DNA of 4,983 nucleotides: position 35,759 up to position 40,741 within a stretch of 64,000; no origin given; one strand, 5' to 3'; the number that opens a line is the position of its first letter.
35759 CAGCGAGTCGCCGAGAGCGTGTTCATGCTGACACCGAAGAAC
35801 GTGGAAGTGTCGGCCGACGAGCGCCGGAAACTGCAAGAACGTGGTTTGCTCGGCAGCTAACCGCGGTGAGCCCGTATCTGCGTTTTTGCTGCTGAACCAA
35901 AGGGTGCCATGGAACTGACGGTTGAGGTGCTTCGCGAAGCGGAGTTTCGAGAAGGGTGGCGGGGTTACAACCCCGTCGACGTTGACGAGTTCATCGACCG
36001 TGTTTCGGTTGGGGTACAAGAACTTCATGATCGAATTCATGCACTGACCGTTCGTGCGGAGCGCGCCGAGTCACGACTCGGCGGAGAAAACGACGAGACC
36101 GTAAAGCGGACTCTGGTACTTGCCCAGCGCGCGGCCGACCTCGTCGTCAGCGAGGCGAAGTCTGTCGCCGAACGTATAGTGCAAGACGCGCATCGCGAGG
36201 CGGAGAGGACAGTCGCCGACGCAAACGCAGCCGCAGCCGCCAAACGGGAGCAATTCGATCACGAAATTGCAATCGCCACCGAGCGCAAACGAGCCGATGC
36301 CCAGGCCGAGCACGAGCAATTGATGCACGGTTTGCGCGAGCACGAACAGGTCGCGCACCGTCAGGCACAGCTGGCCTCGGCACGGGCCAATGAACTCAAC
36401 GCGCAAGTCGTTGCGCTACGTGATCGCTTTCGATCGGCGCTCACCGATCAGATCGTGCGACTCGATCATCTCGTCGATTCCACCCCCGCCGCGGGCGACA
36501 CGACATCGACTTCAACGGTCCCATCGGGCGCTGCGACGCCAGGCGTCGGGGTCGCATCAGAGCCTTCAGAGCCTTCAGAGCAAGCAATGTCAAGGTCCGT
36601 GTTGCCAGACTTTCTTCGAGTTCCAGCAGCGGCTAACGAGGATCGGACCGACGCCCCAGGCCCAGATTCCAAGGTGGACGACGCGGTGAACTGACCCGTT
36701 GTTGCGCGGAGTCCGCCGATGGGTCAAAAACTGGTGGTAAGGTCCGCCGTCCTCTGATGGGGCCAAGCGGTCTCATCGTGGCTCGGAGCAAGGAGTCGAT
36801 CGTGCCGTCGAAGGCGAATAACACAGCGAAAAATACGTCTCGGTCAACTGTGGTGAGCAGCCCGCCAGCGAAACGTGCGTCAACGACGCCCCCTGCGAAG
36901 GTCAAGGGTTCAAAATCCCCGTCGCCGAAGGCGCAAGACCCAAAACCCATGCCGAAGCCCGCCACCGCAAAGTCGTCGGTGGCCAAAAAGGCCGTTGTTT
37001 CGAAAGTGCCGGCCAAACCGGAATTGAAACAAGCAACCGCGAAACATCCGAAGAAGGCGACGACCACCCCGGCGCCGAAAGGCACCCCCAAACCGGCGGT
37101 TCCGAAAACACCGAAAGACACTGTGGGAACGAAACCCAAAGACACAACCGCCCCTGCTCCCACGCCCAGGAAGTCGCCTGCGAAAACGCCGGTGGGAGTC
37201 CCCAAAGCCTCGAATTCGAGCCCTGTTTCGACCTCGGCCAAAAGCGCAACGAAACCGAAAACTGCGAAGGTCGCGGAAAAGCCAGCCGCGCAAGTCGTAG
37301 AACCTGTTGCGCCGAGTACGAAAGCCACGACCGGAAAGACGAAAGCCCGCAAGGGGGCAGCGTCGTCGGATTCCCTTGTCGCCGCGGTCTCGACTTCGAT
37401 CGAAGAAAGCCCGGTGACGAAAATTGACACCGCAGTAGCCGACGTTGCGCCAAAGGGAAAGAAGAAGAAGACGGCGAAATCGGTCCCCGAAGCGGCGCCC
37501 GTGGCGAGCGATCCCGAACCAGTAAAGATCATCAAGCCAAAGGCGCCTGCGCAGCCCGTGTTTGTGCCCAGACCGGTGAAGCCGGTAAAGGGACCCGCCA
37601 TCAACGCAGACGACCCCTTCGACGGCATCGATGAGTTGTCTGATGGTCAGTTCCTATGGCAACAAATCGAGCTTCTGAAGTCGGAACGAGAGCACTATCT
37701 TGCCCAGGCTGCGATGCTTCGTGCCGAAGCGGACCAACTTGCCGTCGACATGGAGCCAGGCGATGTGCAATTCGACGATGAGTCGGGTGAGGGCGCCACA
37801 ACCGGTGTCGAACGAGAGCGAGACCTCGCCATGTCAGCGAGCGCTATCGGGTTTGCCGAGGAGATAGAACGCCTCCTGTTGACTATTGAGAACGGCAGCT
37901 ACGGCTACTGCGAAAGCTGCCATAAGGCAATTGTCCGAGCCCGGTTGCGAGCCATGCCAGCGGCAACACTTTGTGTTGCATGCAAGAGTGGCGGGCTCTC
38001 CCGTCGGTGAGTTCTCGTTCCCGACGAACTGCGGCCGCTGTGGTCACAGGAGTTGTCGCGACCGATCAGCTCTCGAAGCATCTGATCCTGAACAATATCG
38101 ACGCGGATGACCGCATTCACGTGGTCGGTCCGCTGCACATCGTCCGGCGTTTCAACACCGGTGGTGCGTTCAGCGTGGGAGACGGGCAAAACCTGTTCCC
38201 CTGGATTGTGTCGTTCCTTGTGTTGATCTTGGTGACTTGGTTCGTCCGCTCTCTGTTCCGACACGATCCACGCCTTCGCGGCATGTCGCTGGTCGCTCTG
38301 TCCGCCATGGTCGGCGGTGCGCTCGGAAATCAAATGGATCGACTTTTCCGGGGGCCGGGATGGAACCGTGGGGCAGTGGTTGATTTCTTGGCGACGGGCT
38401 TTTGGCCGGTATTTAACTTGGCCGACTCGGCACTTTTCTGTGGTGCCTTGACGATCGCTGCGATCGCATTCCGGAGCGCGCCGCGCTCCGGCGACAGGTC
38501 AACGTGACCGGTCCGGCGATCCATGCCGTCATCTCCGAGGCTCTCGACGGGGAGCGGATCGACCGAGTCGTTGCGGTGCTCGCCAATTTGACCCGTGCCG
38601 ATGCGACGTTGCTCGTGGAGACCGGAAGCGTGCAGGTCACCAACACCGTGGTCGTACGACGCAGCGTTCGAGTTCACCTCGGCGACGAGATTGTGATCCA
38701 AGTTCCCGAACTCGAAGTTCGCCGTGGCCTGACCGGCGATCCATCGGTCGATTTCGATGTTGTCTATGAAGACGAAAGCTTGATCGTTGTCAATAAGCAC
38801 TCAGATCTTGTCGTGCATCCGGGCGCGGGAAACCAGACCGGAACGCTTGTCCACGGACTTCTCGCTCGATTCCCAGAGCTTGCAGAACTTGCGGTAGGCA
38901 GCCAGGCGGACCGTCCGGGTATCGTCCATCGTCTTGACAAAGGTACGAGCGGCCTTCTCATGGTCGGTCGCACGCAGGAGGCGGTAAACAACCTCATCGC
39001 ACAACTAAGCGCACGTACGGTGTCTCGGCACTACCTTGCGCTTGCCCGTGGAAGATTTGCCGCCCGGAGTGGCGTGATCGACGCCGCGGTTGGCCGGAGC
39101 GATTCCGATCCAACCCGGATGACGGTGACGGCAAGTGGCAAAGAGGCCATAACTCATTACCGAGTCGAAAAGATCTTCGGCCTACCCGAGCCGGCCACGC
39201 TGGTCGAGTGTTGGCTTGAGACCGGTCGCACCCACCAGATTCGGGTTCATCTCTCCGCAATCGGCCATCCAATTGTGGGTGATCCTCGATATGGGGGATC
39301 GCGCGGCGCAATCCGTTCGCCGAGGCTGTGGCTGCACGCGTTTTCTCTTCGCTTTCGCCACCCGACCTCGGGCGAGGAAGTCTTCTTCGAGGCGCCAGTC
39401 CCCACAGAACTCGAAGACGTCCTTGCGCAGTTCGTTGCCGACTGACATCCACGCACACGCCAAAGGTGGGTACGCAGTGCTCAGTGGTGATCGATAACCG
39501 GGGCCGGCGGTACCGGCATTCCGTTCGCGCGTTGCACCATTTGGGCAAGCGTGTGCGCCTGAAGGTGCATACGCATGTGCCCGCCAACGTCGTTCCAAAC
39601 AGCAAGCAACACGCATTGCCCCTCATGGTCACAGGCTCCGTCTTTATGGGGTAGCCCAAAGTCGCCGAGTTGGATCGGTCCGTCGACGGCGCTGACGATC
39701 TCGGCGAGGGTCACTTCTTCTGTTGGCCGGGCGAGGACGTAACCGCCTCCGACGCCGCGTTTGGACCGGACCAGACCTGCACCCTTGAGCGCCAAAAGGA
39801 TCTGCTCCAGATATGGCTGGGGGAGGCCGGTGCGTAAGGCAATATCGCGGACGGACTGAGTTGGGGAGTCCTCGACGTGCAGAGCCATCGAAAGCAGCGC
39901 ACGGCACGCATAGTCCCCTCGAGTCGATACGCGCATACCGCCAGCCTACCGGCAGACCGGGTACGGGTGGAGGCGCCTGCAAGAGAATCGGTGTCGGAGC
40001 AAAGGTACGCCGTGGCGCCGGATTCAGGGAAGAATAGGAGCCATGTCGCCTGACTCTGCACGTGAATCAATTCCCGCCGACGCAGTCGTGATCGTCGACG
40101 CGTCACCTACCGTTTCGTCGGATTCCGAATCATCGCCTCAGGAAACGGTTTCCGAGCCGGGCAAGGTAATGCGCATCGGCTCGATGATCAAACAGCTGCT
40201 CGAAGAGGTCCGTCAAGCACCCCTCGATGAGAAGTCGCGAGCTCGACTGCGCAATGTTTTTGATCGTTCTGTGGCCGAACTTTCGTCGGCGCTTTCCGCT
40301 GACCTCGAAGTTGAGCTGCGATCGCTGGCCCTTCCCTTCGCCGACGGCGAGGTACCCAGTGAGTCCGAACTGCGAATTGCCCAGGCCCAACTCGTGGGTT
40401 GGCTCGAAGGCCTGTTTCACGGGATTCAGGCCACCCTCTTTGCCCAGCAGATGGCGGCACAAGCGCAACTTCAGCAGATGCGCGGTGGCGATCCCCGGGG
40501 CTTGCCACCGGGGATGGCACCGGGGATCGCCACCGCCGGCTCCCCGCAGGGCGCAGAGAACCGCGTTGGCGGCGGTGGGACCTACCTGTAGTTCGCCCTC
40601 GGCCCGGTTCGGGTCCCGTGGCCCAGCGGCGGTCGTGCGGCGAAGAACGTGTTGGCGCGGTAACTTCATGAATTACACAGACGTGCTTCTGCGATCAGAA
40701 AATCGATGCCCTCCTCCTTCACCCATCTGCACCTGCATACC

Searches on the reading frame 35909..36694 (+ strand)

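Call 79: search_protein_families(library=pfam, proteins=[window:35909-36694:+], max_evalue=0.00001)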
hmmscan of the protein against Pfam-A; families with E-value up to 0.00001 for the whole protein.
window:35909-36694:+ (261 aa): 1 family
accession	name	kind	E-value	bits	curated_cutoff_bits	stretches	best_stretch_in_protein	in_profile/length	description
PF05103.18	DivIVA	-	2e-17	63.8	28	1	8-117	6-117/131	DivIVA protein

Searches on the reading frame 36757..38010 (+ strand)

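Call 51: search_protein_families(library=pfam, proteins=[window:36757-38010:+], max_evalue=0.00001)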
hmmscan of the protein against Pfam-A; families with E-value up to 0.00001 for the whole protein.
window:36757-38010:+ (417 aa): 1 family
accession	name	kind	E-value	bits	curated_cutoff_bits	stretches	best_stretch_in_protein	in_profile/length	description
PF01258.23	zf-dskA_traR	-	2.6e-11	43.7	24.9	1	380-411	1-32/36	Prokaryotic dksA/traR C4-type zinc finger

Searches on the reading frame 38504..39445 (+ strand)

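Call 51: search_protein_families(library=pfam, proteins=[window:38504-39445:+], max_evalue=0.00001)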
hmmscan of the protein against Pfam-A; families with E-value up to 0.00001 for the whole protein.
window:38504-39445:+ (313 aa): 1 family
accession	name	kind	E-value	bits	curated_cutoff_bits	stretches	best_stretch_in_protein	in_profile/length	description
PF00849.27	PseudoU_synth_2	-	1.3e-27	97.3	26.8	1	93-252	2-152/152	RNA pseudouridylate synthase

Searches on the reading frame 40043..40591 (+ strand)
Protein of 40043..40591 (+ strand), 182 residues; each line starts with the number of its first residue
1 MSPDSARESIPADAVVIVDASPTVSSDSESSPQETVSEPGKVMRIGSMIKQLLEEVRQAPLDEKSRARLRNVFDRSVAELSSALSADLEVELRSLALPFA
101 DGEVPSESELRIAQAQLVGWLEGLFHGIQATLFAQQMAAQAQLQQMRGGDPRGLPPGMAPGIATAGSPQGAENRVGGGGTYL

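Call 51: search_protein_families(library=pfam, proteins=[window:40043-40591:+], max_evalue=0.00001)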
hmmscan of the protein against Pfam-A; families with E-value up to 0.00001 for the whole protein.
window:40043-40591:+ (182 aa): 1 family
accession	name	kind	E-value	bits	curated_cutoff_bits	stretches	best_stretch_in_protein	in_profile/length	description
PF10759.14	BPA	-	1.2e-62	210.7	29.5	1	25-181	8-160/161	Bacterial proteasome activator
